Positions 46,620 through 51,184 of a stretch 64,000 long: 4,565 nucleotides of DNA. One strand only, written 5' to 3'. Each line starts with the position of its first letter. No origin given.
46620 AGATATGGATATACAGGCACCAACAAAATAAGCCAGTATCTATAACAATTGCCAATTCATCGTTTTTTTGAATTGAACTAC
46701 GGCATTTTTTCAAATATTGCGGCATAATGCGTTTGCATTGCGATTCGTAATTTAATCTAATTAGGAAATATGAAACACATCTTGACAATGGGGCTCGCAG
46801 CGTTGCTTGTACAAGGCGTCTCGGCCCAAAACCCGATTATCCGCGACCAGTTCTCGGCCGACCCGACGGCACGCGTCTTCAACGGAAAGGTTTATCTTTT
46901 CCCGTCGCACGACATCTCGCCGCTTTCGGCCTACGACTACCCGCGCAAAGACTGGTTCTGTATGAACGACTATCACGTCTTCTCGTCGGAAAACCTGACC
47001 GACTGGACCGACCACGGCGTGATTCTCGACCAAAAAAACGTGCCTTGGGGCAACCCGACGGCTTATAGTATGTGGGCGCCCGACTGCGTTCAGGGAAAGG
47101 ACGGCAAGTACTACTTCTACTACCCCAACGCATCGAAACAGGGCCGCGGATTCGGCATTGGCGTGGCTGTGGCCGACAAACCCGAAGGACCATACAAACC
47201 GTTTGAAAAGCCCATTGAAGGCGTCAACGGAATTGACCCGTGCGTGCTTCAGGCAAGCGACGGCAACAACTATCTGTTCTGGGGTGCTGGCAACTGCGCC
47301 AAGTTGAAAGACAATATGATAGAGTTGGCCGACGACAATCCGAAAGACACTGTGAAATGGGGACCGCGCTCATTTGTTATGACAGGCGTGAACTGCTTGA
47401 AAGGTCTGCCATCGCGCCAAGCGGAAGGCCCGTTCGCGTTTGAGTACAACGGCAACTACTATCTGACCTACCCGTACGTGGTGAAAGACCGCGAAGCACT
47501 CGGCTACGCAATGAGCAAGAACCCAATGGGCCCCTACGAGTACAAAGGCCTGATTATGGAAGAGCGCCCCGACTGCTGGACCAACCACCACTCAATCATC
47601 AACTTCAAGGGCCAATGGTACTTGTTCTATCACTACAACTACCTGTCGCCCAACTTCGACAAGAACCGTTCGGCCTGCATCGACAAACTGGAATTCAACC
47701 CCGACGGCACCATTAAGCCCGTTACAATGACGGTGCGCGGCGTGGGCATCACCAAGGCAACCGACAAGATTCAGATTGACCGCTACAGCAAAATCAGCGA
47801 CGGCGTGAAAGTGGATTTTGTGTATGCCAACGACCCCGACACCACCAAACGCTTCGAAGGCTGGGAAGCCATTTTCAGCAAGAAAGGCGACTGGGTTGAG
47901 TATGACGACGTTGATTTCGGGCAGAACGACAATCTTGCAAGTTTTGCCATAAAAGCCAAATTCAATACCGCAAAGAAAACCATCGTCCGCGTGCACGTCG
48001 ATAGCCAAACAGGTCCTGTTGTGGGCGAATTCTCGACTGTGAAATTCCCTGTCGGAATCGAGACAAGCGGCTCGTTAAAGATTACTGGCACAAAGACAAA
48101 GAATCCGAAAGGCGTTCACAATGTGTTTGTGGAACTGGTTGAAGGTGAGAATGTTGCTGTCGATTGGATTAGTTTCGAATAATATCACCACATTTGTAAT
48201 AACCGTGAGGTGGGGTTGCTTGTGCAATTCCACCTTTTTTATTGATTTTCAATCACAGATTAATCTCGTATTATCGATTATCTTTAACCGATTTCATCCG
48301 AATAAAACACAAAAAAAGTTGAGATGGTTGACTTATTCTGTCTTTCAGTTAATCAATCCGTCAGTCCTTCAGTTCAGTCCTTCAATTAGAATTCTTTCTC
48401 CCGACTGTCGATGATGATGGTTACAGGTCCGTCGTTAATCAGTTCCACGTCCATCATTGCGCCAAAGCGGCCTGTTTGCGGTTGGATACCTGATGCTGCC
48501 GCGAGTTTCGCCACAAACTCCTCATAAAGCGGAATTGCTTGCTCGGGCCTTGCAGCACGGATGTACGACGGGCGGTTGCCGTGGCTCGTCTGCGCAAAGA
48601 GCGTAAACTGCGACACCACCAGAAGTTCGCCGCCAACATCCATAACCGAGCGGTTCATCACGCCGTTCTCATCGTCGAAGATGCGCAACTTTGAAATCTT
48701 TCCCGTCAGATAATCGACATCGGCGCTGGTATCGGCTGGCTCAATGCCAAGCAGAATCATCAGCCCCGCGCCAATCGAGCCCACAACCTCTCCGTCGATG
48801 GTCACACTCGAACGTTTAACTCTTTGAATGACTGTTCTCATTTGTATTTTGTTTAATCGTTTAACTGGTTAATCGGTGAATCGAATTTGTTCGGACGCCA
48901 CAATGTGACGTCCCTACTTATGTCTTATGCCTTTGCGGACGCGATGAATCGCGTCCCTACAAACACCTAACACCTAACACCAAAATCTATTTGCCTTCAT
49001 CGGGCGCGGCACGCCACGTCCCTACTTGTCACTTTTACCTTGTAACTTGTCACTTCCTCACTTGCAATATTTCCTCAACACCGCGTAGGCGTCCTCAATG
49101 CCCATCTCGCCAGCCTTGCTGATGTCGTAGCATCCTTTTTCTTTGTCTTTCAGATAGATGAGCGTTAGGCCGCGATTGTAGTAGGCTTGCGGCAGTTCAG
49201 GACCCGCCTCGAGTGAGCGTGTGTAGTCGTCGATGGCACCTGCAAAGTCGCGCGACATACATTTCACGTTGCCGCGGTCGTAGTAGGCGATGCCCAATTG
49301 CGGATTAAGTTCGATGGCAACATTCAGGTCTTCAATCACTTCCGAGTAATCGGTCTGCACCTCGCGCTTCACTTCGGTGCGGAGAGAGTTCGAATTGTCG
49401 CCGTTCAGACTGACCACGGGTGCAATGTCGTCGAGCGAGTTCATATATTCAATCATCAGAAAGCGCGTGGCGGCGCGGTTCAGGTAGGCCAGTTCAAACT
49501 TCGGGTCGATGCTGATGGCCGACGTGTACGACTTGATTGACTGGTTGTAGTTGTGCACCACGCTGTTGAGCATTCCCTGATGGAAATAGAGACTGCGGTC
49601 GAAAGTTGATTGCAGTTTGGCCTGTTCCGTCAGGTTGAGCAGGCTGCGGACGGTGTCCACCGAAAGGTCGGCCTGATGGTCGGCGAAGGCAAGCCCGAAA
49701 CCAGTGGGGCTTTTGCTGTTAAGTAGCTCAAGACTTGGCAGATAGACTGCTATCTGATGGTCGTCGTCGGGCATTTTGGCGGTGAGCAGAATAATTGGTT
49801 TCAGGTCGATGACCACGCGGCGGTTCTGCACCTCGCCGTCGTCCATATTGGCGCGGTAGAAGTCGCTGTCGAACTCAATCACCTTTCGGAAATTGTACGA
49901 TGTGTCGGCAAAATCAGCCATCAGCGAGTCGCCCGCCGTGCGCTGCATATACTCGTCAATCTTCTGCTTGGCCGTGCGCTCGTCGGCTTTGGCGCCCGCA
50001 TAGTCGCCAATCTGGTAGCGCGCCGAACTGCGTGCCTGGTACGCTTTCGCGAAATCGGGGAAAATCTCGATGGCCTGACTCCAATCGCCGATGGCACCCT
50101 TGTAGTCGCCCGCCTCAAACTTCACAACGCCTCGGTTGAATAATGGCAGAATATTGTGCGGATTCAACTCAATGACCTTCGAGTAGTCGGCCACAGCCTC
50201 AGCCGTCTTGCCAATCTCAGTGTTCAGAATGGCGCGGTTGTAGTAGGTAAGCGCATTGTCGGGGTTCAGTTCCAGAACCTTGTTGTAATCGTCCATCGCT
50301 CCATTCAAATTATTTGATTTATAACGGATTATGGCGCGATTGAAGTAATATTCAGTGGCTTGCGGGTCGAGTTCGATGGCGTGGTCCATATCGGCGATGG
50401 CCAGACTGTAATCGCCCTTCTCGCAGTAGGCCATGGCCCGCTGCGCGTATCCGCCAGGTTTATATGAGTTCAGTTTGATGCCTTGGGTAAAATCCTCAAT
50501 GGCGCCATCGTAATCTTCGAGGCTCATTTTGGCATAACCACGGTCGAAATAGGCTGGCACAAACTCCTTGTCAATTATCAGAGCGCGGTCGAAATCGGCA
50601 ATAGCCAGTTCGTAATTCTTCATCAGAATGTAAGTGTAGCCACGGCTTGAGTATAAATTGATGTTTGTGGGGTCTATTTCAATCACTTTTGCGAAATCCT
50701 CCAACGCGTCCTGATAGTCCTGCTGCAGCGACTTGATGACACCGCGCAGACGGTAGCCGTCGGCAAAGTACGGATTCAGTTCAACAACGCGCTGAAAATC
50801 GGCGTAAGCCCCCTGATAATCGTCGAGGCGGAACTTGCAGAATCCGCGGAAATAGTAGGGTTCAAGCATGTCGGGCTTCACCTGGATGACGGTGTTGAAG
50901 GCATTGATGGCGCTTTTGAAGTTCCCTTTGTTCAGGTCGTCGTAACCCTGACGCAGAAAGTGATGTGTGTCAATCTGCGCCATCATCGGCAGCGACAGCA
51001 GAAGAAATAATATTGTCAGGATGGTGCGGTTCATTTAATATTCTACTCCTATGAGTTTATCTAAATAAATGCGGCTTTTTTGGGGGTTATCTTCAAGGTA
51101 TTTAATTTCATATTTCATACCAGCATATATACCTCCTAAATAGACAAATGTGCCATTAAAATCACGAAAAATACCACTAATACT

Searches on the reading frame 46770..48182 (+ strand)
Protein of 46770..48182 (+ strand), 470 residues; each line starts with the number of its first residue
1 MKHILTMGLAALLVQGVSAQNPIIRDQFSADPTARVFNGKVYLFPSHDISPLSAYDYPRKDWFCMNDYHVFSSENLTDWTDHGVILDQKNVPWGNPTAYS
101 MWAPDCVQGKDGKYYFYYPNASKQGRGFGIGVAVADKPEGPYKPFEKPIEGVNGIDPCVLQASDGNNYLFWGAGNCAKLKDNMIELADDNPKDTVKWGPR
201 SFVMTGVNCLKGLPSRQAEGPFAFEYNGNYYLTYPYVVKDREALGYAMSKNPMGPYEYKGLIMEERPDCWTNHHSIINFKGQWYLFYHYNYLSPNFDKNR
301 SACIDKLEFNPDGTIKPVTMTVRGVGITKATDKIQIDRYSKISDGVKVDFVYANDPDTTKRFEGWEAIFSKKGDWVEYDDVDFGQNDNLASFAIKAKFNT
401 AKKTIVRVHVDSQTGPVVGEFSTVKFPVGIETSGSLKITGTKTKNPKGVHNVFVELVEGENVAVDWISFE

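Call 62: search_protein_families(library=pfam, proteins=[window:46770-48182:+], max_evalue=0.00001)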
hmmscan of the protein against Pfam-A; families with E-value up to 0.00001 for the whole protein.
window:46770-48182:+ (470 aa): 2 families
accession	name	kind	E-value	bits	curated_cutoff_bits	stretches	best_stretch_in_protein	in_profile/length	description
PF04616.20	Glyco_hydro_43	-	1.5e-43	149.7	32.2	1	20-315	2-288/288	Glycosyl hydrolases family 43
PF03422.21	CBM_6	-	2.5e-09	37.9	28.9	1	364-470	22-124/125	Carbohydrate binding module (family 6)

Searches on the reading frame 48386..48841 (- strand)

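Call 62: search_protein_families(library=pfam, proteins=[window:48386-48841:-], max_evalue=0.00001)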
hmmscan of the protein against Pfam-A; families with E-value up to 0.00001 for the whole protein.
window:48386-48841:- (151 aa): 1 family
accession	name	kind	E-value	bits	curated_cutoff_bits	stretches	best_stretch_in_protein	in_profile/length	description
PF02580.21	Tyr_Deacylase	-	1.1e-59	201.3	25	1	2-145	1-144/144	D-Tyr-tRNA(Tyr) deacylase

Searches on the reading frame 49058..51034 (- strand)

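Call 63: search_protein_families(library=pfam, proteins=[window:49058-51034:-], max_evalue=0.00001)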
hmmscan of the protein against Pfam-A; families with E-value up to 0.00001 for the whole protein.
window:49058-51034:- (658 aa): 16 families
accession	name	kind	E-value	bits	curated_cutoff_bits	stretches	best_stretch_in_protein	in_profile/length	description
PF00515.34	TPR_1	-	1.2e-71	234.2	27.8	4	261-294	1-34/34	Tetratricopeptide repeat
PF07719.23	TPR_2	-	1.1e-66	215.9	27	1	228-260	2-34/34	Tetratricopeptide repeat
PF13414.12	TPR_11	-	6.2e-60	199.1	26.8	1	237-271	4-38/42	TPR repeat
PF13431.12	TPR_17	-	6.7e-43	141.8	24.4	1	250-281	2-33/34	Tetratricopeptide repeat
PF13181.12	TPR_8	-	2e-41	137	25.7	0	160-189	2-31/34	Tetratricopeptide repeat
PF13371.12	TPR_9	-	6.9e-40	135.4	35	2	34-92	6-64/73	Tetratricopeptide repeat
PF13432.12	TPR_16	-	9.4e-27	93.5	32.7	0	199-261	3-65/65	Tetratricopeptide repeat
PF13424.12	TPR_12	-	1e-18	67.7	30.1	0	94-153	6-73/77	Tetratricopeptide repeat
PF14559.12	TPR_19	-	1.2e-18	67.7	25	0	104-155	4-55/68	Tetratricopeptide repeat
PF13428.12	TPR_14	-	1.6e-17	62.7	23.5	0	194-235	2-43/44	Tetratricopeptide repeat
PF13174.12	TPR_6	-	7.1e-17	61.3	26.3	0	264-292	3-31/33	Tetratricopeptide repeat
PF24575.1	TPR_Slam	-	3.7e-14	53.5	35.2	0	221-304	9-90/104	Surface lipoprotein assembly modifier, N-terminal TPR repeats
PF23914.1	TPR_CcmH_CycH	-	7.2e-14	52.4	42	0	238-326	61-152/158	Cytochrome c-type biogenesis protein H TPR domain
PF25575.1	TPR_BSK1_C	-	1.5e-11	44.6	42.2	0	173-225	56-109/118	Serine/threonine-protein kinase BSK1-like, TPR repeats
PF12569.14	NatA_aux_su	-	2e-06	27.5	33.3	0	200-255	199-254/515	N-terminal acetyltransferase A, auxiliary subunit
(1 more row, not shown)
